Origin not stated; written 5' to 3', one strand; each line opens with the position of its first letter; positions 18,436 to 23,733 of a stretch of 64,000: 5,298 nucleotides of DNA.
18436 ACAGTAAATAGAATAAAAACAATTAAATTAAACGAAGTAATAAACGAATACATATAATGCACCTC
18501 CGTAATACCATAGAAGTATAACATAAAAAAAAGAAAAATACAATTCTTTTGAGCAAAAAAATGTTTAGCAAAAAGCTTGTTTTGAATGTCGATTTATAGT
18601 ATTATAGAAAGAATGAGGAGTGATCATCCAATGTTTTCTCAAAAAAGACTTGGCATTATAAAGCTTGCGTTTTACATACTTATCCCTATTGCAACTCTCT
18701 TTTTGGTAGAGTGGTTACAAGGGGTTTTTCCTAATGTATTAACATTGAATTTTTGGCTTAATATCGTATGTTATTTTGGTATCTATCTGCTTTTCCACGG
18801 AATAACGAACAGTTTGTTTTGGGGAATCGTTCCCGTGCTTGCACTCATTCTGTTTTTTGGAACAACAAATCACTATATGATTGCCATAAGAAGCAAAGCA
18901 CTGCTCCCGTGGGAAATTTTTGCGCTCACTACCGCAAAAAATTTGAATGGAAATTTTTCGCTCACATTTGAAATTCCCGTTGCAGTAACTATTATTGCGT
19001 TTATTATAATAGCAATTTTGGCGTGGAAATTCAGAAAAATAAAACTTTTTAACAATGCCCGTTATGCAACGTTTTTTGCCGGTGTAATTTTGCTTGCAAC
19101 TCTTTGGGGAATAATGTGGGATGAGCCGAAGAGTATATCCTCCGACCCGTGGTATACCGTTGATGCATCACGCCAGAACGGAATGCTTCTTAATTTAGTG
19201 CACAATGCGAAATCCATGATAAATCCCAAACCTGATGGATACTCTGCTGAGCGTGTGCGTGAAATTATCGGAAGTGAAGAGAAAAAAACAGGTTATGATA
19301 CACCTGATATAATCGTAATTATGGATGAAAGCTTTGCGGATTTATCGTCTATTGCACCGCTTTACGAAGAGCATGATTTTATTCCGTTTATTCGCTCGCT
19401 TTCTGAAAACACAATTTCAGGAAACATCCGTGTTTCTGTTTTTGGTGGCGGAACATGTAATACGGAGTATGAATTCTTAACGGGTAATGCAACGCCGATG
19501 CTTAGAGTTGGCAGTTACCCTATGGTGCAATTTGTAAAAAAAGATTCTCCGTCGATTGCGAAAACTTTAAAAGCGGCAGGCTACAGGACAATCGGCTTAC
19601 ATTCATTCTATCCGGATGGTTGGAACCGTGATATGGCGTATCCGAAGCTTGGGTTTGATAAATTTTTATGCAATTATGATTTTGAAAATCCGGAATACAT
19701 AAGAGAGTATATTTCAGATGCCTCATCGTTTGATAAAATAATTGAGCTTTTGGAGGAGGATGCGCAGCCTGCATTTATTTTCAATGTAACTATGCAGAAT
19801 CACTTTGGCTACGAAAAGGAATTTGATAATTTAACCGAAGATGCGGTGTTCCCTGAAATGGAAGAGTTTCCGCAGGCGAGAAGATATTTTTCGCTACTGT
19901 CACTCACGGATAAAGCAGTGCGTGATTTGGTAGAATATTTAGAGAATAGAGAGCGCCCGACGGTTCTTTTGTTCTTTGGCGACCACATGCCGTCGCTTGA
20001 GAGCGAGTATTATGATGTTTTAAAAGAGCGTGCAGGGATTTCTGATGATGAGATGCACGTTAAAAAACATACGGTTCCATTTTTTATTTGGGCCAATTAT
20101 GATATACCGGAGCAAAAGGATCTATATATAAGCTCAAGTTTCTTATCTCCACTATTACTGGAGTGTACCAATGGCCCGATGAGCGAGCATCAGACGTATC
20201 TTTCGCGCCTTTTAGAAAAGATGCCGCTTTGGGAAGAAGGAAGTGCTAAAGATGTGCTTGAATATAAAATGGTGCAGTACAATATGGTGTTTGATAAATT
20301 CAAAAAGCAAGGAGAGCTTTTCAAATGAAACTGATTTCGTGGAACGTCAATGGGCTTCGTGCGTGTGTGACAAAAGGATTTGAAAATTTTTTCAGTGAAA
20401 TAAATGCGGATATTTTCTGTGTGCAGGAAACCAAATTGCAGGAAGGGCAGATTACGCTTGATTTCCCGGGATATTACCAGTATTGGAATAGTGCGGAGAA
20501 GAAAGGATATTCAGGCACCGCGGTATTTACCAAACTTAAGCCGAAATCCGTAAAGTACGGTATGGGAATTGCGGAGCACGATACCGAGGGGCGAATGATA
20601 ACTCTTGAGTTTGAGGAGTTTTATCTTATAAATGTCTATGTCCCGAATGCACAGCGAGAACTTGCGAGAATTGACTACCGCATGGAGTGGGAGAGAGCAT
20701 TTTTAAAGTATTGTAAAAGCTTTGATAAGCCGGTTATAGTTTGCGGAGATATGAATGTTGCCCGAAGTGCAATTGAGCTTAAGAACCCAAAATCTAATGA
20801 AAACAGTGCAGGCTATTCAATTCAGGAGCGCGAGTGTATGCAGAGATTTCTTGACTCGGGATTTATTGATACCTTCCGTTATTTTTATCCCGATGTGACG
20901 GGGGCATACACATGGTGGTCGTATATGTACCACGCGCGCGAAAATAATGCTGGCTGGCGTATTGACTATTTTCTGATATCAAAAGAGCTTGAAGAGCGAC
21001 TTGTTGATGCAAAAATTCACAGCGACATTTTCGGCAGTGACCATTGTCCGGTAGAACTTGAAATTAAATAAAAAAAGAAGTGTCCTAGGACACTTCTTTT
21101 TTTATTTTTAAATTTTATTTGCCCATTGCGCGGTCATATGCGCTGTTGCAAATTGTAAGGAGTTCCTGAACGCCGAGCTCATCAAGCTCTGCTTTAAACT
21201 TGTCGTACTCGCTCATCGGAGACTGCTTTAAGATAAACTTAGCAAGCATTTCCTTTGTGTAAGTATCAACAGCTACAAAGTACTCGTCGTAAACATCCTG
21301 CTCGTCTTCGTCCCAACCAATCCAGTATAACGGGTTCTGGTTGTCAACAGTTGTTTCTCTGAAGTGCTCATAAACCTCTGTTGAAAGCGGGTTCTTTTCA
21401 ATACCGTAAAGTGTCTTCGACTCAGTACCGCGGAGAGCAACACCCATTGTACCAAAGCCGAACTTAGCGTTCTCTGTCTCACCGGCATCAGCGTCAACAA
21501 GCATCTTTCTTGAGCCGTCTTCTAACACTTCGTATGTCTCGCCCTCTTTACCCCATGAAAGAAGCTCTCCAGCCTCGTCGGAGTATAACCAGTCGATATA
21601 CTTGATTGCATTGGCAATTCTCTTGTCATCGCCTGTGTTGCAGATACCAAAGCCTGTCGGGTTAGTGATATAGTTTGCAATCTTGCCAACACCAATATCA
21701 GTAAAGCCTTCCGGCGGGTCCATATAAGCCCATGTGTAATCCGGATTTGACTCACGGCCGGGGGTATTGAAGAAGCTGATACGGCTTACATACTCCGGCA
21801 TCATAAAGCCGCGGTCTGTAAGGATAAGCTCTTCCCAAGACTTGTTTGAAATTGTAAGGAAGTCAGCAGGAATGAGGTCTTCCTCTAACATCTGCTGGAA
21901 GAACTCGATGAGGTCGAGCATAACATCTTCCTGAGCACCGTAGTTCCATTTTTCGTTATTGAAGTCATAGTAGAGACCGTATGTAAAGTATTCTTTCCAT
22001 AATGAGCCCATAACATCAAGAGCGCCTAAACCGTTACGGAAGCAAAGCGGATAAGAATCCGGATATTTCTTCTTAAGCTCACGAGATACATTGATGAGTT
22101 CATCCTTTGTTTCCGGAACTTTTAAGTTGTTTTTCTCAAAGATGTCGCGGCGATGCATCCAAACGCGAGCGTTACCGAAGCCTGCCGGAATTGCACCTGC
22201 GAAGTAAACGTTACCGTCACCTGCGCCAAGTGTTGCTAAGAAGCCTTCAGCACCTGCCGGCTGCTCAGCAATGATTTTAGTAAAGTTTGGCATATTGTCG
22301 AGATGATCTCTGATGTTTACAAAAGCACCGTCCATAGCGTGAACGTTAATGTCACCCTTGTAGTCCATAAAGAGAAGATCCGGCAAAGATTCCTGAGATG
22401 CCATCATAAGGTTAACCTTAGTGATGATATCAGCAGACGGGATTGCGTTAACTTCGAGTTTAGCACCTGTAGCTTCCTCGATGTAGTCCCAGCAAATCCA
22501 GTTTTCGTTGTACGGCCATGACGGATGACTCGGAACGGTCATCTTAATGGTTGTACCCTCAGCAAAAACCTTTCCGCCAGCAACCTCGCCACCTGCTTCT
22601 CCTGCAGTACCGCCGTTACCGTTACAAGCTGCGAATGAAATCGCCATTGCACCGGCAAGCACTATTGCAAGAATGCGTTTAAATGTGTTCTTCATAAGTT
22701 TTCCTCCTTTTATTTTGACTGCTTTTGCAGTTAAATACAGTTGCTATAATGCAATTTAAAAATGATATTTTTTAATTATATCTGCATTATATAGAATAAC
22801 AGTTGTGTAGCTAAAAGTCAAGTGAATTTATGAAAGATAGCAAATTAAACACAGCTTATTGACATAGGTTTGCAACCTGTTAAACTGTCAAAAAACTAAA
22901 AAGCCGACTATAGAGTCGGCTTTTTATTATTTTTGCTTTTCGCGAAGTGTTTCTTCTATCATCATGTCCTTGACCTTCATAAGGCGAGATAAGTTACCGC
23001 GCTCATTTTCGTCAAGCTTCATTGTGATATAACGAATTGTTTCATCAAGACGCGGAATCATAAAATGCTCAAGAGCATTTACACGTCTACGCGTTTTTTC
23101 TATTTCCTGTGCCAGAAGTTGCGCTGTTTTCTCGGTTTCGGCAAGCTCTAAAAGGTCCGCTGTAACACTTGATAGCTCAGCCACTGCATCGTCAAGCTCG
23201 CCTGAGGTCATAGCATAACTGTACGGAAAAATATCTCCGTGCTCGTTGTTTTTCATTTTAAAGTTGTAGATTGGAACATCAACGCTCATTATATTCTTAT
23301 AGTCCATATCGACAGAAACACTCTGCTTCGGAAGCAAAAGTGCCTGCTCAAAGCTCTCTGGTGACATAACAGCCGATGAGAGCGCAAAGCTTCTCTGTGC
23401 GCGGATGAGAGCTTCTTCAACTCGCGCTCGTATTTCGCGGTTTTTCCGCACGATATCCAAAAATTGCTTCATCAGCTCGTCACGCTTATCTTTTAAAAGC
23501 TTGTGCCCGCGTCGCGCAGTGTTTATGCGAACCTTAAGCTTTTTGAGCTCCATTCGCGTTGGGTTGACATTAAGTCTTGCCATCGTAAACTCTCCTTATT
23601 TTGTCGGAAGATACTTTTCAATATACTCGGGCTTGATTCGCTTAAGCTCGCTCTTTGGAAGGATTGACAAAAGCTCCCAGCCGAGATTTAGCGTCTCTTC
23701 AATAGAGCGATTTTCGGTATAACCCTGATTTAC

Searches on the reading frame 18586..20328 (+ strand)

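Call 24: search_protein_families(library=ncbifam, proteins=[window:18586-20328:+], max_evalue=0.00001)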
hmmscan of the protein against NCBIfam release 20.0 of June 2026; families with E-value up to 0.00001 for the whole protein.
window:18586-20328:+ (580 aa): 1 family
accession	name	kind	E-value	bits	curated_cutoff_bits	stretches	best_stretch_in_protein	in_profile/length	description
NF053595.1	LptchSynLtaSGpos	equivalog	7e-13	48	970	1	296-482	294-479/626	lipoteichoic acid synthase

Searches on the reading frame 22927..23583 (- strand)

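Call 39: search_protein_families(library=pfam, proteins=[window:22927-23583:-], max_evalue=0.0001)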
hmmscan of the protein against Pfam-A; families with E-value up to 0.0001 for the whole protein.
window:22927-23583:- (218 aa): 1 family
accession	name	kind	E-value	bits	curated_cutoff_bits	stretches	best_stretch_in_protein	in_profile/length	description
PF01813.22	ATP-synt_D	-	4.3e-61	206.6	25.7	1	12-206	1-196/196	ATP synthase subunit D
